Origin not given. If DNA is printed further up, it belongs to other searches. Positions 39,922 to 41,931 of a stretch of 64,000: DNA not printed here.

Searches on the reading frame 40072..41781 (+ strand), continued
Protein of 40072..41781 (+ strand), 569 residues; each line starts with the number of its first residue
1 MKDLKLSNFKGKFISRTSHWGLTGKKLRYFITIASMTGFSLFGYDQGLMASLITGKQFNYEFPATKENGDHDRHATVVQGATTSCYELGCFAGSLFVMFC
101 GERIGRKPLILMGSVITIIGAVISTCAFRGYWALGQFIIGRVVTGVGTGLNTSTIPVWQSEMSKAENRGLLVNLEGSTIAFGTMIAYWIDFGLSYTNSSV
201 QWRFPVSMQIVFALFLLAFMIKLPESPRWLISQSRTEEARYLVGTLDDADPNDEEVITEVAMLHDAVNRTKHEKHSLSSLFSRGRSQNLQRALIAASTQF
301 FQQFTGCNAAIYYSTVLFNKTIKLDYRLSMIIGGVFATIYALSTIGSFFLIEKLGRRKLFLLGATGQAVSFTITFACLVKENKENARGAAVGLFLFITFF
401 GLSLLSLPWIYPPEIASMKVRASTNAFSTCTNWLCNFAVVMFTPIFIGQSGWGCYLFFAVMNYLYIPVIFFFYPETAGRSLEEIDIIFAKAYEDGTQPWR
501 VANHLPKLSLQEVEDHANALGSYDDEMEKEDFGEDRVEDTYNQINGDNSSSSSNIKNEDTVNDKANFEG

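Call 28: find_encoding_contigs(protein=P0123, flank=6000, max_places=10)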
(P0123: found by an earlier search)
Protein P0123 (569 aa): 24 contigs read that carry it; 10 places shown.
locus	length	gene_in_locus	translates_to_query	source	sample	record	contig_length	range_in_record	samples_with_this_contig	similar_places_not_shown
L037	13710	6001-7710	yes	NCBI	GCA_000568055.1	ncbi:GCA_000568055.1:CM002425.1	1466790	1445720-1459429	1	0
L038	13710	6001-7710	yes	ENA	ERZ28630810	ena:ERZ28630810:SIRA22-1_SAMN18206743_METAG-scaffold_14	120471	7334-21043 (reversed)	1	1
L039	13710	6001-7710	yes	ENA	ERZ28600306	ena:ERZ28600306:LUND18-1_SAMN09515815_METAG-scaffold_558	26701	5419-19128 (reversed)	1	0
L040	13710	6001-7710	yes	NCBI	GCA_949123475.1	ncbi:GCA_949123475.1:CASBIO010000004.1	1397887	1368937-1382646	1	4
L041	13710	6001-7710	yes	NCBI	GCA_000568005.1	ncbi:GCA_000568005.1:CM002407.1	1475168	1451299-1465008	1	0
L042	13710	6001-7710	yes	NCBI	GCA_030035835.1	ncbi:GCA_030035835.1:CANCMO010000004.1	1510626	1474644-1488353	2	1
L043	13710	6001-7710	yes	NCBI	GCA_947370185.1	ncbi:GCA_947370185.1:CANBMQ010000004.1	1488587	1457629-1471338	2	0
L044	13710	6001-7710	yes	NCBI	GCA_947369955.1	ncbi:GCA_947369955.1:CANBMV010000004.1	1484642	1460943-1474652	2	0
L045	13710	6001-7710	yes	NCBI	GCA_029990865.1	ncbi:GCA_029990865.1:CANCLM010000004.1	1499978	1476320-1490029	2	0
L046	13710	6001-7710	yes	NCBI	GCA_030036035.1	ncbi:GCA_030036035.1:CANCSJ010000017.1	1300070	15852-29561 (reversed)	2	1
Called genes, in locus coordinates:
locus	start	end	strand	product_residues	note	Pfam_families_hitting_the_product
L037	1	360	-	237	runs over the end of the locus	PF01965:DJ-1_PfpI (weak)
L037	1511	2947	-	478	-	-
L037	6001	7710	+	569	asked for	PF00083:Sugar_tr, PF07690:MFS_1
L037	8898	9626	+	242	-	PF02441:Flavoprotein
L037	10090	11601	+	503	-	PF20695:UbiD_N, PF01977:UbiD, PF20696:UbiD_C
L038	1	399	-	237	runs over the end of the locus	PF01965:DJ-1_PfpI (weak)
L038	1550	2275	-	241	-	-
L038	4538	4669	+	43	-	-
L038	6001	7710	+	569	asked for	PF00083:Sugar_tr, PF07690:MFS_1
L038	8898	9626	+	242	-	PF02441:Flavoprotein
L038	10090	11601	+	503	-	PF20695:UbiD_N, PF01977:UbiD, PF20696:UbiD_C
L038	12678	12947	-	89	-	-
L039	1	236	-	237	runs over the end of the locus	PF01965:DJ-1_PfpI (weak)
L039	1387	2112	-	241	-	-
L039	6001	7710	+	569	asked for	PF00083:Sugar_tr, PF07690:MFS_1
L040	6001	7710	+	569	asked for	PF00083:Sugar_tr, PF07690:MFS_1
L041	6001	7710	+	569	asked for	PF00083:Sugar_tr, PF07690:MFS_1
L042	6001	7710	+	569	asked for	PF00083:Sugar_tr, PF07690:MFS_1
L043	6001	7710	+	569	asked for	PF00083:Sugar_tr, PF07690:MFS_1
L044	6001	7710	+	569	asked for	PF00083:Sugar_tr, PF07690:MFS_1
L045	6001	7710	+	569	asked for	PF00083:Sugar_tr, PF07690:MFS_1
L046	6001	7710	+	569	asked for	PF00083:Sugar_tr, PF07690:MFS_1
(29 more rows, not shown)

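Call 64: find_encoding_contigs(protein=P0124, flank=6000, max_places=10)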
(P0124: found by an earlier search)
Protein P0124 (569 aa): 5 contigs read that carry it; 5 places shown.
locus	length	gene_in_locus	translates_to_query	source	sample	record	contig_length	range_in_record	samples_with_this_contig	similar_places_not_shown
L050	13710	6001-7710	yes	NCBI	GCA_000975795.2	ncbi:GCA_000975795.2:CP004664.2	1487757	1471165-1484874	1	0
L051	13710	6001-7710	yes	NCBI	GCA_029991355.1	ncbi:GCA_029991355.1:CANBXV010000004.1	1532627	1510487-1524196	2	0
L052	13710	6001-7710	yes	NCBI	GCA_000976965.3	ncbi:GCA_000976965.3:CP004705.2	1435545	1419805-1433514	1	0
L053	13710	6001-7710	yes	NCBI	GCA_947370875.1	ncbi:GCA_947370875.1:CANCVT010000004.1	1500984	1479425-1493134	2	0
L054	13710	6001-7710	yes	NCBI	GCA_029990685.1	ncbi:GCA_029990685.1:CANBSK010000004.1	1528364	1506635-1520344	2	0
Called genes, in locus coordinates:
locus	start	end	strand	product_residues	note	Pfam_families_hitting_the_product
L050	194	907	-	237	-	PF01965:DJ-1_PfpI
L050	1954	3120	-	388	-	-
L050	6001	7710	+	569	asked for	PF00083:Sugar_tr, PF07690:MFS_1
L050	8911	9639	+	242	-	PF02441:Flavoprotein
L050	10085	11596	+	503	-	PF20695:UbiD_N, PF01977:UbiD, PF20696:UbiD_C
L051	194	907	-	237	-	PF01965:DJ-1_PfpI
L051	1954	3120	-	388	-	-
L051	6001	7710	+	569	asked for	PF00083:Sugar_tr, PF07690:MFS_1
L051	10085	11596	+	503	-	PF20695:UbiD_N, PF01977:UbiD, PF20696:UbiD_C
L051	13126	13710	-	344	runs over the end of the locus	PF01073:3Beta_HSD, PF01370:Epimerase, PF02719:Polysacc_synt_2 (weak), PF07993:NAD_binding_4 (weak), PF13460:NAD_binding_10 (faint), PF16363:GDP_Man_Dehyd (weak)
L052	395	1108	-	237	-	PF01965:DJ-1_PfpI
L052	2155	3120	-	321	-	-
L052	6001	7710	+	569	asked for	PF00083:Sugar_tr, PF07690:MFS_1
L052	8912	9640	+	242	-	PF02441:Flavoprotein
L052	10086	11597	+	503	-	PF20695:UbiD_N, PF01977:UbiD, PF20696:UbiD_C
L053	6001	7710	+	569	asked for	PF00083:Sugar_tr, PF07690:MFS_1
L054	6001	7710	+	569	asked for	PF00083:Sugar_tr, PF07690:MFS_1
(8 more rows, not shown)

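Call 65: find_encoding_contigs(protein=P0132, flank=6000, max_places=5)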
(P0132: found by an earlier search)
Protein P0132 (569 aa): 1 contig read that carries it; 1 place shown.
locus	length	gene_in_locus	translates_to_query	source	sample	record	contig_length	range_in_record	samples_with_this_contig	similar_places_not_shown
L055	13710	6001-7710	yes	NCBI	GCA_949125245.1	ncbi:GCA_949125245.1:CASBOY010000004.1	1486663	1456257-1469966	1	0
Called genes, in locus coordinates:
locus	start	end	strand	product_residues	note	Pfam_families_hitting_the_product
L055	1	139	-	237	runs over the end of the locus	PF01965:DJ-1_PfpI (weak)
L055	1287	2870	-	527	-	-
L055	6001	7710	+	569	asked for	PF00083:Sugar_tr, PF07690:MFS_1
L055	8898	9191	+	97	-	PF02441:Flavoprotein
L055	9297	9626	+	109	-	PF02441:Flavoprotein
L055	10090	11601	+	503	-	PF20695:UbiD_N, PF01977:UbiD, PF20696:UbiD_C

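Call 66: find_encoding_contigs(protein=P0128, flank=6000, max_places=5)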
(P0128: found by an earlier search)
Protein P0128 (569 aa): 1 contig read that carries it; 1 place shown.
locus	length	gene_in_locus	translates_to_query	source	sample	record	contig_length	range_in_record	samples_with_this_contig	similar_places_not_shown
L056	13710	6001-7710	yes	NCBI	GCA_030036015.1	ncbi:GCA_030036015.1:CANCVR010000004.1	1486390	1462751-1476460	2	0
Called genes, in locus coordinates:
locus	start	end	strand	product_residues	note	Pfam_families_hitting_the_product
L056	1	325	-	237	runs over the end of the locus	PF01965:DJ-1_PfpI (weak)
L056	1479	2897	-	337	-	-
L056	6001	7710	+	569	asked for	PF00083:Sugar_tr, PF07690:MFS_1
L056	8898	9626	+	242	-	PF02441:Flavoprotein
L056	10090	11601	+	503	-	PF20695:UbiD_N, PF01977:UbiD, PF20696:UbiD_C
